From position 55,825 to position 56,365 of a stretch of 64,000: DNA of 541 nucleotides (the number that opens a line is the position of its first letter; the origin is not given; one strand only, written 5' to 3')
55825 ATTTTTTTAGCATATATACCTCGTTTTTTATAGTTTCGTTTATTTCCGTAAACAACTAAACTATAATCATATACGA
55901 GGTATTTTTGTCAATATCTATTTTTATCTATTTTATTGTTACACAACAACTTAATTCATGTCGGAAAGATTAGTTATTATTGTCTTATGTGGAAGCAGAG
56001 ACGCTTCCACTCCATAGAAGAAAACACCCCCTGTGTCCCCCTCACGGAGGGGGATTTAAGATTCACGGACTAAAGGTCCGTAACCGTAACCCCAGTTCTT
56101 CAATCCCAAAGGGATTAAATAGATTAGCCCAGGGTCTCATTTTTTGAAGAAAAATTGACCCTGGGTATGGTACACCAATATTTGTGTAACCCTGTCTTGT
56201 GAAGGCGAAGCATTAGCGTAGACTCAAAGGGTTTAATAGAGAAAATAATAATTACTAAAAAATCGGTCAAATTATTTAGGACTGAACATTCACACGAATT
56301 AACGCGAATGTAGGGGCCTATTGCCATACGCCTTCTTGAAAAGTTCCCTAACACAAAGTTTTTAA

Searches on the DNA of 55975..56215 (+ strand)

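Call 89: search_rna_families(source=window, start=55975, end=56135, threshold=evalue, max_evalue=10, show_alignments=4)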
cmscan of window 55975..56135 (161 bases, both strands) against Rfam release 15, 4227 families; matches with E-value up to 10: 7.
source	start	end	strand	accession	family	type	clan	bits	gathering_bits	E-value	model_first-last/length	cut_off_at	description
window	56102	56135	-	RF01687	Acido-Lenti-1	Gene; sRNA;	-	21.8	37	0.003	13-46/46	5'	Acido-Lenti-1 RNA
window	56039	56114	-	RF02725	sno_ZL8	Gene; snRNA; snoRNA; CD-box;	-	20.2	52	0.045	1-83/83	no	Small nucleolar RNA ZL8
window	56099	56122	-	RF01328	CRISPR-DR17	Gene; CRISPR;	CL00014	18.6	42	0.31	1-25/25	no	CRISPR RNA direct repeat element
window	56021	56115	-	RF02573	LLnc147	Gene; sRNA;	-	15.2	127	1.7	1-102/102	no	Lactococcus lactis non-coding RNA 147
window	55982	56101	+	RF00619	U6atac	Gene; snRNA; splicing;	CL00009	15.1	33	0.062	1-126/126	no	U6atac minor spliceosomal RNA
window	56032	56055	-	RF02795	Pab91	Gene; snRNA; snoRNA; HACA-box;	-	13.3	71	5.3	1-57/57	no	Pab91 RNA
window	56073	56094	+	RF01114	TMV_UPD-PK1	Cis-reg;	-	13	33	6.5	1-22/22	no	Pseudoknot of upstream pseudoknot domain (UPD) of the 3'UTR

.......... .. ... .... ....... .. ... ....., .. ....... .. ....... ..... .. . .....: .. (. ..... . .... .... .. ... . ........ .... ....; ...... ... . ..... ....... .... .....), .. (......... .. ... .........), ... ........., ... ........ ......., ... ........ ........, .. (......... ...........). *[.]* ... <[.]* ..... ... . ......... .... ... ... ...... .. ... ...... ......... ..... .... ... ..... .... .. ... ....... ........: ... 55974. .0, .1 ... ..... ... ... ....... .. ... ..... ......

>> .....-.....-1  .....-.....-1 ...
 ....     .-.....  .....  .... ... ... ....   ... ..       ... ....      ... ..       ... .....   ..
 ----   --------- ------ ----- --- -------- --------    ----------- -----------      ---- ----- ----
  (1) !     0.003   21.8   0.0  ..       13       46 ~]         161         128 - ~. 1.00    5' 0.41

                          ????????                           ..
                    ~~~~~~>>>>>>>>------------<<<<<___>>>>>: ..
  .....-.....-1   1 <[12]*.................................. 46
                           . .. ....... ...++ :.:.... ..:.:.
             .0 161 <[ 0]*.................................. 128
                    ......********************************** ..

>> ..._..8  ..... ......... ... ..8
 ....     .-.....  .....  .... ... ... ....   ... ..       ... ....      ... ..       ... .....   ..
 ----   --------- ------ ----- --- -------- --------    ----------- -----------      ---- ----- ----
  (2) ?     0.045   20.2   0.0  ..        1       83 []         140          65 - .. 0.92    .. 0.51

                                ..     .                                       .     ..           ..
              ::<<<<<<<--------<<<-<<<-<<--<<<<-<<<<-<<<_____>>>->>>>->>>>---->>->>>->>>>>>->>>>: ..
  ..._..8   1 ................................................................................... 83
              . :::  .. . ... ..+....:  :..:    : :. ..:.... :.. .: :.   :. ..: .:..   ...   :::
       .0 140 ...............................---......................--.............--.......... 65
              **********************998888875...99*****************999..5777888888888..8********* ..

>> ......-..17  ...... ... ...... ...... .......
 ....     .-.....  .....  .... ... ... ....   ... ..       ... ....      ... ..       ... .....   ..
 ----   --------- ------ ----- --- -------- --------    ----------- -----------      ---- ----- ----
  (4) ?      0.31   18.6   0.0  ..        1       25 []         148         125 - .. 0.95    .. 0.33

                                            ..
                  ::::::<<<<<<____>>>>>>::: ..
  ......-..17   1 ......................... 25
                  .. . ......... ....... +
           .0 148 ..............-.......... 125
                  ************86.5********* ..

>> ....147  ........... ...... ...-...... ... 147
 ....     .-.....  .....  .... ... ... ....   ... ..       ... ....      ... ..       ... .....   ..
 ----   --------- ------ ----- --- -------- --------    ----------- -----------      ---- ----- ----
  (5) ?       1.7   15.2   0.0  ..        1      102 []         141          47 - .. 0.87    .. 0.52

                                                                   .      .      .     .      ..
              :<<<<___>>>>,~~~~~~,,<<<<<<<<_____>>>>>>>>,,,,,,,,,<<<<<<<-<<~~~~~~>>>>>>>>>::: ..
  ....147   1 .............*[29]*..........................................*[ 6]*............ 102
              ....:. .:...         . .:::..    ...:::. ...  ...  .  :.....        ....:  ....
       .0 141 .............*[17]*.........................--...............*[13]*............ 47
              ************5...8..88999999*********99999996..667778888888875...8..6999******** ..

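Call 90: search_rna_families(source=window, start=56085, end=56215, threshold=evalue, max_evalue=1, show_alignments=2)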
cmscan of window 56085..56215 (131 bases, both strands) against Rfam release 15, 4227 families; matches with E-value up to 1: 3.
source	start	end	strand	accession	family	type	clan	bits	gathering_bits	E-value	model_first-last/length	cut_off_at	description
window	56102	56134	-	RF01687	Acido-Lenti-1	Gene; sRNA;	-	21.4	37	0.0032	1-46/46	no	Acido-Lenti-1 RNA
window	56099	56122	-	RF01328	CRISPR-DR17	Gene; CRISPR;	CL00014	18.6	42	0.25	1-25/25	no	CRISPR RNA direct repeat element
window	56126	56167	+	RF03760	mir-2041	Gene; miRNA;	-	16.7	70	0.63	1-68/68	no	mir-2041 microRNA precursor family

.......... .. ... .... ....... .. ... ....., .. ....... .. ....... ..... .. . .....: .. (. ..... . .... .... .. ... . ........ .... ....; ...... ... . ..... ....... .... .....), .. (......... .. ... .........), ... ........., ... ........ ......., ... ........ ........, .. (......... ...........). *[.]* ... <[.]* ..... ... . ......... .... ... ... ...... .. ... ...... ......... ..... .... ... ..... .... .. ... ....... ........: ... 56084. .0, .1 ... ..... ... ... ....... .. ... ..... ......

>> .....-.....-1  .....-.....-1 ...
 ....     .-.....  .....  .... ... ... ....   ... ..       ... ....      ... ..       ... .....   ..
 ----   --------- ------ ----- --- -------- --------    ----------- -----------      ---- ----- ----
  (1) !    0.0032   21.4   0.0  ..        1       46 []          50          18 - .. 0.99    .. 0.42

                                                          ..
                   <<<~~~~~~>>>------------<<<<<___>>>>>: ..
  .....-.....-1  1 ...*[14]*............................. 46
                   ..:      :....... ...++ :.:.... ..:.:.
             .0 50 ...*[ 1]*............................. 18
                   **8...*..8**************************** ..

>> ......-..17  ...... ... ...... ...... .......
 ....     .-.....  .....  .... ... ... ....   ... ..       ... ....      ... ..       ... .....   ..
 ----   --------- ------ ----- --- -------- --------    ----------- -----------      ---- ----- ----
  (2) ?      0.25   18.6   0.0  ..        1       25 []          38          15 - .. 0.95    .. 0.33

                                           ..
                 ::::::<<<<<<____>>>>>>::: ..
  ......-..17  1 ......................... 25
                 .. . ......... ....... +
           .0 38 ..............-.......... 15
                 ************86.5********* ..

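Call 100: search_dna_similar(query=window:55975-56135:+, collection=phages, mode=distant, max_evalue=0.01, max_rows=10)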
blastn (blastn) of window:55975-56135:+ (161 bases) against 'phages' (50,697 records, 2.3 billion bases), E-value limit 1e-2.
No match.
